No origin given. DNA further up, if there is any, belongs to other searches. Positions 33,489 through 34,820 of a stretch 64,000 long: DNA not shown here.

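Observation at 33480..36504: Diverged tandem duplication of a dctQ5'-dctP-lysR3' unit, giving two DctP binding proteins and two pseudogene fragments.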

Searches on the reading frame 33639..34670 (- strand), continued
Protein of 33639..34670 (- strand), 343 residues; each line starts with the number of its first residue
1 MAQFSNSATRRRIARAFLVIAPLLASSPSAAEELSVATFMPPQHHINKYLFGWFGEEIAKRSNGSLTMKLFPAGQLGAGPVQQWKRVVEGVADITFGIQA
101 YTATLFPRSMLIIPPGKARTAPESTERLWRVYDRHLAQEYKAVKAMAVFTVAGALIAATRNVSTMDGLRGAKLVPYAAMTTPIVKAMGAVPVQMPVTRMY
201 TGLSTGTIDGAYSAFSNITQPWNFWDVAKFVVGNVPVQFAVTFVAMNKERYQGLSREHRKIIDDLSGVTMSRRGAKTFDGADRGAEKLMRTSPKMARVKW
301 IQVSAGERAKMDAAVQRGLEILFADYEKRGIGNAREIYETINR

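Call 20: find_encoding_contigs(protein=P0122, flank=6000, max_places=6)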
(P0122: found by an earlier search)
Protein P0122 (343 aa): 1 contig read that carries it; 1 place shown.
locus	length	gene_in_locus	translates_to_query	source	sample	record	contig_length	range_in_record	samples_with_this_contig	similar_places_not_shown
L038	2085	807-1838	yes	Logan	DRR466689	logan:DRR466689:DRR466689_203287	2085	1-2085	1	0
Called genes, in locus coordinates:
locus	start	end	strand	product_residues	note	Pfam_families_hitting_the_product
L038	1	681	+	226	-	?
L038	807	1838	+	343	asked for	PF03480:DctP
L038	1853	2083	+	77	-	?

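Call 29: find_related_loci(query=window:33639-34670:-, collection=metagenome_contigs, flank=4000)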
Query window:33639-34670:- (343 aa) in metagenome_contigs; peptide patterns used: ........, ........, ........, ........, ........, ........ (x = any residue, [..] = any of these).
41 stretches matched a pattern; 14 encode a relative of the query (tblastn E <= 1e-3); 14 distinct loci.
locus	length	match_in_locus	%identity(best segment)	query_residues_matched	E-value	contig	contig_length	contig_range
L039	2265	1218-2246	85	1-343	0e+0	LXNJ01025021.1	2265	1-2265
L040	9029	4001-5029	86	1-343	0e+0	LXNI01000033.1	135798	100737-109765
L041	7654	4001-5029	86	1-343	0e+0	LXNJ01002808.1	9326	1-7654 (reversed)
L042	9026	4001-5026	86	1-342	0e+0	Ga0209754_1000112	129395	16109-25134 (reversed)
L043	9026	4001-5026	86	1-342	0e+0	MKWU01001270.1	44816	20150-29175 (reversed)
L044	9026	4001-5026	83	1-342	0e+0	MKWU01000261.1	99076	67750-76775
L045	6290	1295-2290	70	11-343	2e-167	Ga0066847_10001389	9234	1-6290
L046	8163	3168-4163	70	11-343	6e-167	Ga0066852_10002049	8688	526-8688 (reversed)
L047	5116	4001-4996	70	11-343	2e-168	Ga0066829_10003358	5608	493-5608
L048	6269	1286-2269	72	16-343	8e-165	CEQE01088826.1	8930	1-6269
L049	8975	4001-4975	73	23-343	2e-159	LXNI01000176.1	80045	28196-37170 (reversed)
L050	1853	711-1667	65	24-343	1e-153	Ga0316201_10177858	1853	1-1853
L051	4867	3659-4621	57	21-343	4e-124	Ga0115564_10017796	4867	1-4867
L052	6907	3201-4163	57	21-343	3e-123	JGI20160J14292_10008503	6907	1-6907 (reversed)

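Call 41: predict_structure(alignment_id=A1)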
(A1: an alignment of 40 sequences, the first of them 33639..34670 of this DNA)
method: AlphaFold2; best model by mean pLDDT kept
length: 343 residues; sequences in the alignment: 40
mean_pLDDT: 83.5   pTM: 0.80
mean pLDDT of the five models: 83.5, 78.4, 78.0, 77.6, 73.1
residues with pLDDT >= 90: 155; 70-90: 134; 50-70: 39; < 50: 15
segments of 3 or more residues with pLDDT < 50: 1-6, 26-28
pLDDT, mean of each block of 10 residues (from residue 1): 42 51 50 80 76 95 93 59 84 87 82 73 90 91 94 90 97 84 93 84 91 76 78 89 94 97 97 89 82 85 96 92 90 88 76
secondary structure, 60 per line:
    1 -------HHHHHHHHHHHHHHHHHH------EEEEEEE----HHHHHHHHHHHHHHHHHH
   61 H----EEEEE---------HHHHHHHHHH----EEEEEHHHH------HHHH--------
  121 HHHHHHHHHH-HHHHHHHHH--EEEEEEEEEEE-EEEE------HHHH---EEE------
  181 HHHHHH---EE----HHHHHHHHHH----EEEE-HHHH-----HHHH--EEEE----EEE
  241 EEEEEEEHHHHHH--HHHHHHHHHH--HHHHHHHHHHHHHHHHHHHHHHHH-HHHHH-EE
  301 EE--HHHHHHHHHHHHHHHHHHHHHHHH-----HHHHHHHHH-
elements in order: H8-25 E32-38 H43-61 E66-70 H80-89 E94-98 H99-102 H109-112 H121-130 H132-140 E143-153 E155-158 H165-168 E172-174 H181-186 H196-205 E210-213 H215-218 H224-227 E230-233 E238-247 H248-253 H256-265 H268-291 H293-297 E299-302 H305-328 H334-342

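Call 45: fold_search(model_id=the predicted structure, library=pdb)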
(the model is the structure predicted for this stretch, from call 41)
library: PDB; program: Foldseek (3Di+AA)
matches with E <= 10: 854; with E <= 0.001: 505
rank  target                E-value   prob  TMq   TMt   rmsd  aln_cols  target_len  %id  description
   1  7nr2_EEE              2.3e-24  1.00  0.79  0.84   2.8       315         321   22  The structure of the SBP TarP_Sse in complex with coumarate (released 2021-10-06)
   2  5i7i_A                3.5e-24  1.00  0.80  0.85   2.7       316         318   26  Crystal structure of a marine metagenome TRAP solute binding protein specific for aromatic acid ligands (Sorcerer II G (released 2017-01-18)
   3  5iga                  4.1e-24  1.00  0.81  0.86   2.7       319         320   26  Crystal structure of a marine metagenome TRAP solute binding protein specific for aromatic acid ligands (Sorcerer II Glo (released 2017-01-18)
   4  7nr2_BBB              4.9e-24  1.00  0.79  0.83   2.7       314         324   22  The structure of the SBP TarP_Sse in complex with coumarate (released 2021-10-06)
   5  4p56_A                5.2e-24  1.00  0.77  0.83   3.1       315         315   20  CRYSTAL STRUCTURE OF A TRAP PERIPLASMIC SOLUTE BINDING PROTEIN FROM BORDETELLA BRONCHISEPTICA, TARGET EFI-510038 (BB24 (released 2014-05-07)
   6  5i5p_A                5.5e-24  1.00  0.80  0.85   2.7       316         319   26  Crystal structure of a marine metagenome TRAP solute binding protein specific for aromatic acid ligands (Sorcerer II G (released 2017-01-18)
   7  7nr2_AAA              6.9e-24  1.00  0.79  0.83   2.8       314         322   22  The structure of the SBP TarP_Sse in complex with coumarate (released 2021-10-06)
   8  7nra_BBB              9.2e-24  1.00  0.78  0.81   2.9       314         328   22  The structure of the SBP TarP_Sse in complex with cinnamate (released 2021-10-06)
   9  5izz                  1.2e-23  1.00  0.80  0.86   2.7       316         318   26  Crystal structure of a marine metagenome TRAP solute binding protein specific for aromatic acid ligands (Sorcerer II Glo (released 2017-01-18)
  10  4p56_C                1.2e-23  1.00  0.77  0.83   3.1       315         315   21  CRYSTAL STRUCTURE OF A TRAP PERIPLASMIC SOLUTE BINDING PROTEIN FROM BORDETELLA BRONCHISEPTICA, TARGET EFI-510038 (BB24 (released 2014-05-07)
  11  5i5p_B                2.1e-23  1.00  0.81  0.86   2.7       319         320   26  Crystal structure of a marine metagenome TRAP solute binding protein specific for aromatic acid ligands (Sorcerer II G (released 2017-01-18)
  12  4p56_B                2.2e-23  1.00  0.77  0.83   3.1       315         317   21  CRYSTAL STRUCTURE OF A TRAP PERIPLASMIC SOLUTE BINDING PROTEIN FROM BORDETELLA BRONCHISEPTICA, TARGET EFI-510038 (BB24 (released 2014-05-07)
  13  5im2                  3.2e-23  1.00  0.79  0.84   2.7       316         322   25  Crystal structure of a TRAP solute binding protein from Rhodoferax ferrireducens T118 (Rfer_2570, TARGET EFI-510210) in  (released 2016-03-23)
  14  7nra_AAA              9.1e-23  1.00  0.76  0.79   4.1       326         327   21  The structure of the SBP TarP_Sse in complex with cinnamate (released 2021-10-06)
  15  7nte_A                2.1e-22  1.00  0.82  0.86   2.4       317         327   22  The structure of an open conformation of the SBP TarP_Csal (released 2021-10-06)
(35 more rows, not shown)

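Call 51: search_solved_structures(query=A1, max_evalue=1e-15, show_alignments=5)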
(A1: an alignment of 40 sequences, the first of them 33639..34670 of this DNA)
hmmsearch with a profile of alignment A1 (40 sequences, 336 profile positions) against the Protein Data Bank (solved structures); distinct sequences matched with E-value up to 1e-15: 14.
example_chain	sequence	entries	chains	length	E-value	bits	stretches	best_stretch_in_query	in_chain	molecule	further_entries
5im2_A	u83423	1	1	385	4.3e-37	131.5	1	8-281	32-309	Twin-arginine translocation pathway signal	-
7nr2_AAA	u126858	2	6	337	1.2e-35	126.9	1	27-330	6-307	TRAP dicarboxylate transporter, DctP subunit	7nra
5iga_A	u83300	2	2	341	1.4e-34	123.3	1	30-286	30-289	TRAP TRANSPORTER SOLUTE BINDING PROTEIN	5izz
5i5p_A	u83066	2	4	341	1.7e-34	123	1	30-285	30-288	TRAP TRANSPORTER SOLUTE BINDING PROTEIN | TRAP solute Binding Protein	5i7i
7nsw_AAA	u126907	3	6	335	1.8e-29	106.5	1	27-330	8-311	TRAP dicarboxylate transporter-DctP subunit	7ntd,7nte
7nrr_AAA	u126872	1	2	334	2e-29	106.3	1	27-330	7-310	TRAP dicarboxylate transporter-DctP subunit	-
4n6d_A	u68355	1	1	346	3.4e-27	99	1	7-300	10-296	TRAP dicarboxylate transporter-DctP subunit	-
4p56_A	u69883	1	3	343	1.4e-26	97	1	20-313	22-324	Putative extracellular solute-binding protein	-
4pgn_A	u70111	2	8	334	3.2e-23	85.9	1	26-310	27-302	Extracellular solute-binding protein, family 7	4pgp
4nap_A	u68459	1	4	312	4.1e-23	85.6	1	28-310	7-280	Extracellular solute-binding protein, family 7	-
7nqg_AAA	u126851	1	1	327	3.2e-17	66.2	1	27-282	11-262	TrapT family, dctP subunit, C4-dicarboxylate periplasmic binding protein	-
4mmp_A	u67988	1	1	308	1.3e-16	64.3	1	44-266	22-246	Sialic Acid Binding Protein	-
4p47_A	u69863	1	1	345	1.4e-16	64.2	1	34-320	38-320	TRAP dicarboxylate transporter, DctP subunit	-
4mnp_A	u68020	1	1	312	4.9e-16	62.3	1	45-260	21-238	N-acetylneuraminate-binding protein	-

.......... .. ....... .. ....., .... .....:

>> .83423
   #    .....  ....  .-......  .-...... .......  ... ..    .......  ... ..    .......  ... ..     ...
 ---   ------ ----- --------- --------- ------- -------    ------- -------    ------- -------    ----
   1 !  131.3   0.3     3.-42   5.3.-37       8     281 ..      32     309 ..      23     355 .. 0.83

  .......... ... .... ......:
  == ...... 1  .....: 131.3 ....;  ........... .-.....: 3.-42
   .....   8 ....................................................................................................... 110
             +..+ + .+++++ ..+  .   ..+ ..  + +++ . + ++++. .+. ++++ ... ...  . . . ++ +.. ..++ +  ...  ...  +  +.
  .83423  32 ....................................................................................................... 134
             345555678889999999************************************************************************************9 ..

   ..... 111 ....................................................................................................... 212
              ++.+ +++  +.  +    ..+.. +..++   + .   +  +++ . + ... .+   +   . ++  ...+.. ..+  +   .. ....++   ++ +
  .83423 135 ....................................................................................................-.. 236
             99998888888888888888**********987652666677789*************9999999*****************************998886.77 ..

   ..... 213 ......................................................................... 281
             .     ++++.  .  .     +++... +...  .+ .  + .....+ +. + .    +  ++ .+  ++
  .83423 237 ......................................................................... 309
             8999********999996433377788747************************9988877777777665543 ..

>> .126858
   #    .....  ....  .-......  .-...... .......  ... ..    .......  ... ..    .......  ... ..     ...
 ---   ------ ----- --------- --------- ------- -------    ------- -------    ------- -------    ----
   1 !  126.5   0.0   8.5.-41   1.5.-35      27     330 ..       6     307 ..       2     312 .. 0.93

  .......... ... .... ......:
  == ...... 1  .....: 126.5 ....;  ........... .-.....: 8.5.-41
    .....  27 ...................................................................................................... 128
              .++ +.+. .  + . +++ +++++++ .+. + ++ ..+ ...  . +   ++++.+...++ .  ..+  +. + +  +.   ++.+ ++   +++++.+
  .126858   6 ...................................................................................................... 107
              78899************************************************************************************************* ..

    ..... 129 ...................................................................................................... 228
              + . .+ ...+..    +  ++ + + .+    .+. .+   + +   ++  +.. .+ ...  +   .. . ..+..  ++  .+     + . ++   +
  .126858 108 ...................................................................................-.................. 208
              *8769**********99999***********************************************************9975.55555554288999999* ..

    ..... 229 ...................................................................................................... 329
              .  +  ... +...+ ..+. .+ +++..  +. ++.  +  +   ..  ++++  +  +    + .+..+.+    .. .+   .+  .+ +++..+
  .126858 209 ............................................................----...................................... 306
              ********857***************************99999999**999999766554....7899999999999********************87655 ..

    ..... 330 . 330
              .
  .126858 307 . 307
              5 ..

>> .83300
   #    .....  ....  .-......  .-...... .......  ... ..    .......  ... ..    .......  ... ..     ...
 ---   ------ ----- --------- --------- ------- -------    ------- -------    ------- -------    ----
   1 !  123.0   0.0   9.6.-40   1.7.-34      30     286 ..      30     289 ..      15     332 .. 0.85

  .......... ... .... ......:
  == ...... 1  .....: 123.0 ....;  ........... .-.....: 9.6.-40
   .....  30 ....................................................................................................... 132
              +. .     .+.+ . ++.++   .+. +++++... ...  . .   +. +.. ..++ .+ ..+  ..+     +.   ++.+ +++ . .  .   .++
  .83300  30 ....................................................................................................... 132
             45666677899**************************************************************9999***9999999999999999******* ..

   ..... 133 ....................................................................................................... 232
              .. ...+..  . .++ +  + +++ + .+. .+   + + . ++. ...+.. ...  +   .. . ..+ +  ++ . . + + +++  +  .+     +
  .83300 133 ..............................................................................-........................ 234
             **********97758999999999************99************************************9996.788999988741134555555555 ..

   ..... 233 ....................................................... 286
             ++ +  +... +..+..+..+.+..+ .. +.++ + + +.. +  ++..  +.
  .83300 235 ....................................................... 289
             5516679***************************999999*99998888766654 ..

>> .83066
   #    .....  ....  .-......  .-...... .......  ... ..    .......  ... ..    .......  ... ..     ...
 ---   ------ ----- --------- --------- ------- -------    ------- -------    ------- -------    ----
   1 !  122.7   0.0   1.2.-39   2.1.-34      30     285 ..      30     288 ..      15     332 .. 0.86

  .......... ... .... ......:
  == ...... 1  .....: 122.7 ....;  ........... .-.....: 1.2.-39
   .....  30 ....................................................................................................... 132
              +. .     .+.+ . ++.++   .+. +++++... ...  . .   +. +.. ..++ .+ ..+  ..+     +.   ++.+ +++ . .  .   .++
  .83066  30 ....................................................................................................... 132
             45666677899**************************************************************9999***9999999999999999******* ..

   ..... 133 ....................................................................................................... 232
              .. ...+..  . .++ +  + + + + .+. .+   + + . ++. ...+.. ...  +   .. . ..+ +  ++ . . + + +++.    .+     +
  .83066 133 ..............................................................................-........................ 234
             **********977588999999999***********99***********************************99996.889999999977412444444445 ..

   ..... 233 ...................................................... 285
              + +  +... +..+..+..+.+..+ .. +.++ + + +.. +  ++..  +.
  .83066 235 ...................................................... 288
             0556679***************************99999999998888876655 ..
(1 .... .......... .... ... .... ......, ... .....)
